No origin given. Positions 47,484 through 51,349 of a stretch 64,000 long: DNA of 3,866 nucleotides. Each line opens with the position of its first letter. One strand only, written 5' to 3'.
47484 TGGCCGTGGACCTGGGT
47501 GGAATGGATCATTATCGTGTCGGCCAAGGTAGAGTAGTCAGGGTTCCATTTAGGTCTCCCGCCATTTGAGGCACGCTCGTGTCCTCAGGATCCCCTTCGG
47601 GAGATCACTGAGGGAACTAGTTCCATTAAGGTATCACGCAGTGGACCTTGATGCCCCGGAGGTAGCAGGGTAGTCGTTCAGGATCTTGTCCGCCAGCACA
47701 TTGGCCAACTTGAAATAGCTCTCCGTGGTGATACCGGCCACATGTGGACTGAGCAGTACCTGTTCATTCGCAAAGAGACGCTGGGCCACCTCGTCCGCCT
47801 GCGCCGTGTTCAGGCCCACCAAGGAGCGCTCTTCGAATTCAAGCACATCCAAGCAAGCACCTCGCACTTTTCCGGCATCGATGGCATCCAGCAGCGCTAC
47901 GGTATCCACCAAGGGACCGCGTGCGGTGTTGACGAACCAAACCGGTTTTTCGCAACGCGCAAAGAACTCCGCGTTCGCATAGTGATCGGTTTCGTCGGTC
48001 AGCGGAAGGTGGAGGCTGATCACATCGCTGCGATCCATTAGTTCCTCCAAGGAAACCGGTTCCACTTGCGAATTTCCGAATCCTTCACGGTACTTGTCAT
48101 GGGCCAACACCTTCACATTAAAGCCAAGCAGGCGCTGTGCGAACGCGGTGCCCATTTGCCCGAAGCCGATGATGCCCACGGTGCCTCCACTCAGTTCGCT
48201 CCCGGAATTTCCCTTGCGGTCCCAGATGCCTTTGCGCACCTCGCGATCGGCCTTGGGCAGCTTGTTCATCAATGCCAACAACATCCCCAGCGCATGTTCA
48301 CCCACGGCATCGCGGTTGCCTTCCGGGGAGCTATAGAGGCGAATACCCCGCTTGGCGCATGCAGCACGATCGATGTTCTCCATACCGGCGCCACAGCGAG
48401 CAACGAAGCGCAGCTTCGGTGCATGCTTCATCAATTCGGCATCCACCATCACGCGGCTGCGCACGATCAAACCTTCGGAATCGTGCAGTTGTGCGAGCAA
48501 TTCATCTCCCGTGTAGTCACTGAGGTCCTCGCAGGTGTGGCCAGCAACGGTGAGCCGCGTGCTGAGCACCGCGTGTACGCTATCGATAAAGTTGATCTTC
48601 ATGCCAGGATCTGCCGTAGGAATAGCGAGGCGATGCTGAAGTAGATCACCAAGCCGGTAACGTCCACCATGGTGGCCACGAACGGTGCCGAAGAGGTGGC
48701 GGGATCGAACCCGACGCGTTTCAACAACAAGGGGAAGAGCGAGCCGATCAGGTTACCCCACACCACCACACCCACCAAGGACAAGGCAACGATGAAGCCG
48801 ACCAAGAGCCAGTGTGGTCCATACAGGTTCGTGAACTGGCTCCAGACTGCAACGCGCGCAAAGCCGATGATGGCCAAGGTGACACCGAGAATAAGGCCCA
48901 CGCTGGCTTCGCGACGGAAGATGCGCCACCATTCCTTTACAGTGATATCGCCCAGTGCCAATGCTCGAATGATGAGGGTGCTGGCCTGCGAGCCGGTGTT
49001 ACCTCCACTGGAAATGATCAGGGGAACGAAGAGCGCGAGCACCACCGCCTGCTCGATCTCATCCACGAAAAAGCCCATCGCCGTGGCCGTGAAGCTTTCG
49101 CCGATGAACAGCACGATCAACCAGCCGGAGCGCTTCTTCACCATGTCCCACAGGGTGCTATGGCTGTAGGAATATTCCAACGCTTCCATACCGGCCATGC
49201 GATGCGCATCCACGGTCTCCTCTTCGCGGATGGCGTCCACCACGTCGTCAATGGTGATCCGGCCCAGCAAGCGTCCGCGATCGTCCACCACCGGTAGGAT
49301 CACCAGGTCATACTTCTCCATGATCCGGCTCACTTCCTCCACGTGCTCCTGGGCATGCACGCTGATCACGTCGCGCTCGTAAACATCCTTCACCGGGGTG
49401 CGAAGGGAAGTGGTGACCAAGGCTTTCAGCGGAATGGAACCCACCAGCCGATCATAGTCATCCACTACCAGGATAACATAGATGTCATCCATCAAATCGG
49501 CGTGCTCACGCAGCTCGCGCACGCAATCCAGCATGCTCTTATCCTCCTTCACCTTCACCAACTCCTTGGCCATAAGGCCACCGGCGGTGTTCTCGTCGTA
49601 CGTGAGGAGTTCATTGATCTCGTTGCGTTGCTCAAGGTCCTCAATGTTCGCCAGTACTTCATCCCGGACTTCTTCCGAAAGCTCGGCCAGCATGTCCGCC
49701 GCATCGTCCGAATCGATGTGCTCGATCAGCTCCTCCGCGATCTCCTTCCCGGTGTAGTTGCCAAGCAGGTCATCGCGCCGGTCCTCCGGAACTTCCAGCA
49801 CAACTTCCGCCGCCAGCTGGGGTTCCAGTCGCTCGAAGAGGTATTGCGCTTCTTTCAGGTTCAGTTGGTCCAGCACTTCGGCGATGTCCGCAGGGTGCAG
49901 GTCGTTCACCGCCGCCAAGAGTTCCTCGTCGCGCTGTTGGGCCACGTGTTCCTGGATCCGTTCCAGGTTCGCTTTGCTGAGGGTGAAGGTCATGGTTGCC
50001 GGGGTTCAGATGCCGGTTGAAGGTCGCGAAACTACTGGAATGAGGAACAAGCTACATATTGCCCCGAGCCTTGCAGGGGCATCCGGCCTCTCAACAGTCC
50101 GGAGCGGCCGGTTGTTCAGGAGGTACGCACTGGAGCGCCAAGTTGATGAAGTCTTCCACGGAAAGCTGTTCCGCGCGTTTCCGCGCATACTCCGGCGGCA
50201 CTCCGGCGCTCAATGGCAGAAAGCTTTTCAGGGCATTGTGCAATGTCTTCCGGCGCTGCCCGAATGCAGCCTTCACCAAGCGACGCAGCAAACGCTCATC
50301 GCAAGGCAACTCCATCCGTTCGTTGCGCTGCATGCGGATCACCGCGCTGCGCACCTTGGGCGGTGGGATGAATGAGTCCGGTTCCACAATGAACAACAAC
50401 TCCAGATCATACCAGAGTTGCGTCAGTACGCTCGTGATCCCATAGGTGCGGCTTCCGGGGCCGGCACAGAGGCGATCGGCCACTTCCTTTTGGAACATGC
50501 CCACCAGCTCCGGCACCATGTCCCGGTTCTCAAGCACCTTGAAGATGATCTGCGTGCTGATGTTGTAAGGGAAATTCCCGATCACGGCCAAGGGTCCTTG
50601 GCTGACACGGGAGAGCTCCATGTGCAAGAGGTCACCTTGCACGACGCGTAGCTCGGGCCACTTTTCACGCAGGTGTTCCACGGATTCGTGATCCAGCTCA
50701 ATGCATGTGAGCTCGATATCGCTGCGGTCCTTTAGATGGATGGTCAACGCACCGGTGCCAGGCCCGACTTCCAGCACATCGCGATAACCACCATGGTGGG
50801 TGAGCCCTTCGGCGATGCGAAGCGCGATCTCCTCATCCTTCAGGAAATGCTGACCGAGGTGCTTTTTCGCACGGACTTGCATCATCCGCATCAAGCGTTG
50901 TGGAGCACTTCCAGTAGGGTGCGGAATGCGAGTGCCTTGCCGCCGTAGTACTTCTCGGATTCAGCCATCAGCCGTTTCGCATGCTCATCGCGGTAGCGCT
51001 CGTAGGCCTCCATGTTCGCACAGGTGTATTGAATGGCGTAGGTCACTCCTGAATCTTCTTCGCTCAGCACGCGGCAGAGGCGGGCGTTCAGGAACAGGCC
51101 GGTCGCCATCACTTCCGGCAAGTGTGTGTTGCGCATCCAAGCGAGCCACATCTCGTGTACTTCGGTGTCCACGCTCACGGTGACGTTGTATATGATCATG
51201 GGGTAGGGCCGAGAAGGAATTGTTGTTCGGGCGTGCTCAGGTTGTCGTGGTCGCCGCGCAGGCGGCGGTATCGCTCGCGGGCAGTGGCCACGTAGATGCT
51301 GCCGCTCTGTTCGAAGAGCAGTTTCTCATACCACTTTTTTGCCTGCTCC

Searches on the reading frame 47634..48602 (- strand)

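Call 35: search_protein_families(library=pfam, proteins=[window:47634-48602:-])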
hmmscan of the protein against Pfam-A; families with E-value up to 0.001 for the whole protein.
window:47634-48602:- (322 aa): 3 families
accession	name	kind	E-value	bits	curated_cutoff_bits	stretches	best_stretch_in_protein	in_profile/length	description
PF02826.25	2-Hacid_dh_C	-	1.6e-51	174.6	25.1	1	105-289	1-178/178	D-isomer specific 2-hydroxyacid dehydrogenase, NAD binding domain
PF00389.36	2-Hacid_dh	-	8e-21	74.6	24.6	1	29-308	27-121/134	D-isomer specific 2-hydroxyacid dehydrogenase, catalytic domain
PF03807.23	F420_oxidored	-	0.00025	22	21.6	1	141-203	1-71/94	NADP oxidoreductase coenzyme F420-dependent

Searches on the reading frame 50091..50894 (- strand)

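Call 35: search_protein_families(library=pfam, proteins=[window:50091-50894:-])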
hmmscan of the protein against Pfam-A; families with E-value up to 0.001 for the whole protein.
window:50091-50894:- (267 aa): 4 families
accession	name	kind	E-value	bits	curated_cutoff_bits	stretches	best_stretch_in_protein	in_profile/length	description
PF00398.26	RrnaAD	-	1.2e-49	169.3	24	1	8-229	3-230/263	Ribosomal RNA adenine dimethylase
PF13649.12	Methyltransf_25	-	5.8e-07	30.6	27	1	40-95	1-61/97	Methyltransferase domain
PF08241.18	Methyltransf_11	-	0.00019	22.5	21.2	1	41-94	1-56/95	Methyltransferase domain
PF08242.18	Methyltransf_12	-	0.00042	21.4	30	1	41-99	1-60/98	Methyltransferase domain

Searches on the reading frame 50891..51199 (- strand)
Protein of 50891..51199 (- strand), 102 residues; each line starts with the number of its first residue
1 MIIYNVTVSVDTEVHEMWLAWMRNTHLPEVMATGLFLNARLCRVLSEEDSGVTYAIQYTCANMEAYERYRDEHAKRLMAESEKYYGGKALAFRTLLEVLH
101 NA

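Call 35: search_protein_families(library=pfam, proteins=[window:50891-51199:-])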
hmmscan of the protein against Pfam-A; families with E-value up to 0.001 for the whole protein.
window:50891-51199:- (102 aa): 1 family
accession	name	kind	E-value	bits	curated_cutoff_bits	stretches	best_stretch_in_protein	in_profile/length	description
PF14114.12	DUF4286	-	1.3e-37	128.5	25.8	1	1-98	1-99/100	Domain of unknown function (DUF4286)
